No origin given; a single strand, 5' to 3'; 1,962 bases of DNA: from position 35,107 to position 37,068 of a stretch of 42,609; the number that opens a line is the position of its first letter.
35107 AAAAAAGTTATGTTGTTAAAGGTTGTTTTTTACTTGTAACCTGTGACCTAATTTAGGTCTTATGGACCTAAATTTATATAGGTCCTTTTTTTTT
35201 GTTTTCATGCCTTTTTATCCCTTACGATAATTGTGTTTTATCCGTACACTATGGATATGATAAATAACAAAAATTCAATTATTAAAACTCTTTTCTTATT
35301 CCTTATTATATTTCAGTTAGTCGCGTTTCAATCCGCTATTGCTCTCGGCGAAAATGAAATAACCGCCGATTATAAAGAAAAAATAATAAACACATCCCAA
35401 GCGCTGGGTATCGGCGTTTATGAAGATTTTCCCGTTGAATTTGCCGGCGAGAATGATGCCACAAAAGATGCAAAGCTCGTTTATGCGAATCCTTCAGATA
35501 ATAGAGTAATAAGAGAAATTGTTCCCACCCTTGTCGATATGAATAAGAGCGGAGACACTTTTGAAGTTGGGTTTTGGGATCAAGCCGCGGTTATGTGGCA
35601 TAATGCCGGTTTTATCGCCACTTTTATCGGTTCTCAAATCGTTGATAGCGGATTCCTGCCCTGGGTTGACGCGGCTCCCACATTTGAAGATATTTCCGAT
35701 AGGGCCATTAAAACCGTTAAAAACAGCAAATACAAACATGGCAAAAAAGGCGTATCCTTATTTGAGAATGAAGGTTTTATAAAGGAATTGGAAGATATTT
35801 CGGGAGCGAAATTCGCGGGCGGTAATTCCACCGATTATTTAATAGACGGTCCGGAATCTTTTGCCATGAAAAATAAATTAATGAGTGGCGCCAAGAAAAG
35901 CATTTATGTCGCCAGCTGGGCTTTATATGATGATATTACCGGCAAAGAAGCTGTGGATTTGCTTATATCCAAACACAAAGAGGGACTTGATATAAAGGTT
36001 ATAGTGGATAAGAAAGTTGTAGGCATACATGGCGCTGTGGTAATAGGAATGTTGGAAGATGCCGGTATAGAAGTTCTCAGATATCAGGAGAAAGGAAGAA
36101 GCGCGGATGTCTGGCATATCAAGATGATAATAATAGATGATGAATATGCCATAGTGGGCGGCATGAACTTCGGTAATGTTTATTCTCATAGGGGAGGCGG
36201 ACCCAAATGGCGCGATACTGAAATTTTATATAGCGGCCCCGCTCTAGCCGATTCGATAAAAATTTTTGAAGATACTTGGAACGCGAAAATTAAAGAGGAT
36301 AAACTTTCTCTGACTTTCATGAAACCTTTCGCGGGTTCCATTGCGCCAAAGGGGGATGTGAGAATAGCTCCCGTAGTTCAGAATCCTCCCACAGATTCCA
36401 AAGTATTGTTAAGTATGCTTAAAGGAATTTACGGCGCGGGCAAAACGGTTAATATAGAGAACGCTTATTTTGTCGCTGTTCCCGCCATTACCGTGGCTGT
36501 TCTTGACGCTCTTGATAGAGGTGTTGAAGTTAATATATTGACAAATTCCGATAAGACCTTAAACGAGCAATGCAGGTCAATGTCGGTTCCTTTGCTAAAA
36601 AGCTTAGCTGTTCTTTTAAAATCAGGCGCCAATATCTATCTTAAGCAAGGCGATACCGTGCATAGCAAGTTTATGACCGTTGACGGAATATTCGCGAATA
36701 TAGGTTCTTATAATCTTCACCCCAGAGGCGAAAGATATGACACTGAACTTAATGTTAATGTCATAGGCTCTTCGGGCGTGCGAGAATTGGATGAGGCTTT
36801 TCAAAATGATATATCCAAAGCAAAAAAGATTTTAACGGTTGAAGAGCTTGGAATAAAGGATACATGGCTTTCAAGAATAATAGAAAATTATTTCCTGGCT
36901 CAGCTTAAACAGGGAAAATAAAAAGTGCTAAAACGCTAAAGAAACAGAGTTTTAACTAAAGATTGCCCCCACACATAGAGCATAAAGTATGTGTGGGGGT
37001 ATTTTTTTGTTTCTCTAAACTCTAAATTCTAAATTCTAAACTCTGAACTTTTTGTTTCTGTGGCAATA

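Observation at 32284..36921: PLD / HEAT + permuted-papain (C92) / PLD: a three-gene module whose products all carry N-terminal signal peptides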

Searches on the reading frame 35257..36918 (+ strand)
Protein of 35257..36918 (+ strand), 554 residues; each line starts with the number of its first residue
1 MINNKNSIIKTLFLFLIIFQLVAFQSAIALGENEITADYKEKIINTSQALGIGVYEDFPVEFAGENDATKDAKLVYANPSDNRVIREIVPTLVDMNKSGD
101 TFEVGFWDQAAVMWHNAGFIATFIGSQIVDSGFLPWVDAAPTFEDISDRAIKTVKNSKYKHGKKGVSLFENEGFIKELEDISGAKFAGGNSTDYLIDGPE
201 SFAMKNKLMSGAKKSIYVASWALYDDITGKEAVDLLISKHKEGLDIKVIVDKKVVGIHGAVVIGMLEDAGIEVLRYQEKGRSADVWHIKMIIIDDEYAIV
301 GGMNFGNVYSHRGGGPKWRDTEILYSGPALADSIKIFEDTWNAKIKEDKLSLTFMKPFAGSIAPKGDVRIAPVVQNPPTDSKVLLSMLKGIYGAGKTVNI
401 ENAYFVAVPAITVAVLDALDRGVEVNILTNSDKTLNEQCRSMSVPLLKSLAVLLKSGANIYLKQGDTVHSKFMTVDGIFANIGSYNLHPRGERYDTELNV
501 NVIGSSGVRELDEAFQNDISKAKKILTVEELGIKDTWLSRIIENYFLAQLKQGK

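Call 3: search_protein_families(library=pfam, proteins=[window:35257-36918:+], max_evalue=0.1)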
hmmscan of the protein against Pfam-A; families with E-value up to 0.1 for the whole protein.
window:35257-36918:+ (554 aa): 4 families
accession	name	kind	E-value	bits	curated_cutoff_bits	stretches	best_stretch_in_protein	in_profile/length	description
PF13091.12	PLDc_2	-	1.7e-34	119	27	2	391-518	5-131/132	PLD-like domain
PF00614.28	PLDc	-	2.8e-07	30.7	21.9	1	287-309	6-28/28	Phospholipase D Active site motif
PF03979.19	Sigma70_r1_1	-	0.056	13.8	22.5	0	29-59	28-58/81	Sigma-70 factor, region 1.1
PF07894.18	SACK1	-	0.078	12.9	21.4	0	416-516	158-266/274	Scaffolding anchor of CK1 domain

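Call 4: search_protein_families(library=ncbifam, proteins=[window:35257-36918:+], max_evalue=0.1)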
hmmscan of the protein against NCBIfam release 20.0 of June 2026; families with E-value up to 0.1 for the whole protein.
window:35257-36918:+ (554 aa): 7 families
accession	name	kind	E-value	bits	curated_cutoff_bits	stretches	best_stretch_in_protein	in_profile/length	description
TIGR04265.1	bac_cardiolipin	equivalog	4.1e-34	118.4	290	1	140-526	71-458/483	cardiolipin synthase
NF009107.0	PRK12452.1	equivalog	5.3e-24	84.8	787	1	180-527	130-485/509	cardiolipin synthase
NF008427.0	PRK11263.1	equivalog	2.9e-23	82.6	281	1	185-537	4-358/409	cardiolipin synthase ClsB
NF038319.1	DISARM_DrmC_I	equivalog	7e-11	42.1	133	2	207-305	101-203/236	DISARM system phospholipase D-like protein DrmC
NF006946.0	PRK09428.1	equivalog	1.3e-05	24.3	314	0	207-251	42-88/451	CDP-diacylglycerol--serine O-phosphatidyltransferase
NF010492.0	PRK13912.1-3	equivalog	1.8e-05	24.4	297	1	204-305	38-140/178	nuclease NucT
NF010490.0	PRK13912.1-1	equivalog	6.8e-05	23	211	1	207-305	37-124/159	nuclease NucT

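Call 73: search_protein_families(library=padloc, proteins=[window:35257-36918:+], max_evalue=0.01)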
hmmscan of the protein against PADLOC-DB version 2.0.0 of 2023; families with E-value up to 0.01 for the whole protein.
window:35257-36918:+ (554 aa): 14 families
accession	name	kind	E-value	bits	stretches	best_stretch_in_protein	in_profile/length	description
PDLC02614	DrmC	-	7.2e-12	43.4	2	403-505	41-138/153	DrmC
PDLC03924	MkoC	-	1.9e-10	37.5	2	201-342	993-1133/1136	-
PDLC02612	DrmC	-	5.3e-09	34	1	208-308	100-196/235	DrmC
PDLC02611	DrmC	-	1.1e-06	26.9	1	208-305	4-98/138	DrmC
PDLC02616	DrmC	-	2.3e-06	25.4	1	206-304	87-183/224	DrmC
PDLC02585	DrmC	-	3.5e-06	24.8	1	407-511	130-237/253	DrmC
PDLC03922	MkoB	-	0.00012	19.5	0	208-306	484-566/610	-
PDLC02597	DrmC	-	0.00014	19.8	0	383-500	100-217/242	DrmC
PDLC02606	DrmC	-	0.00034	18.4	1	391-516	43-171/182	DrmC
PDLC02607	DrmC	-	0.00044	17.6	0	411-516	139-251/265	DrmC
PDLC02602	DrmC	-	0.00063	16.8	1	391-516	115-246/381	DrmC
PDLC02605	DrmC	-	0.002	15.7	0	406-434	139-167/270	DrmC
PDLC02609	DrmC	-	0.0037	15.3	0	207-306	103-202/241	DrmC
PDLC02587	DrmC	-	0.0084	13.1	0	206-240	106-140/267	DrmC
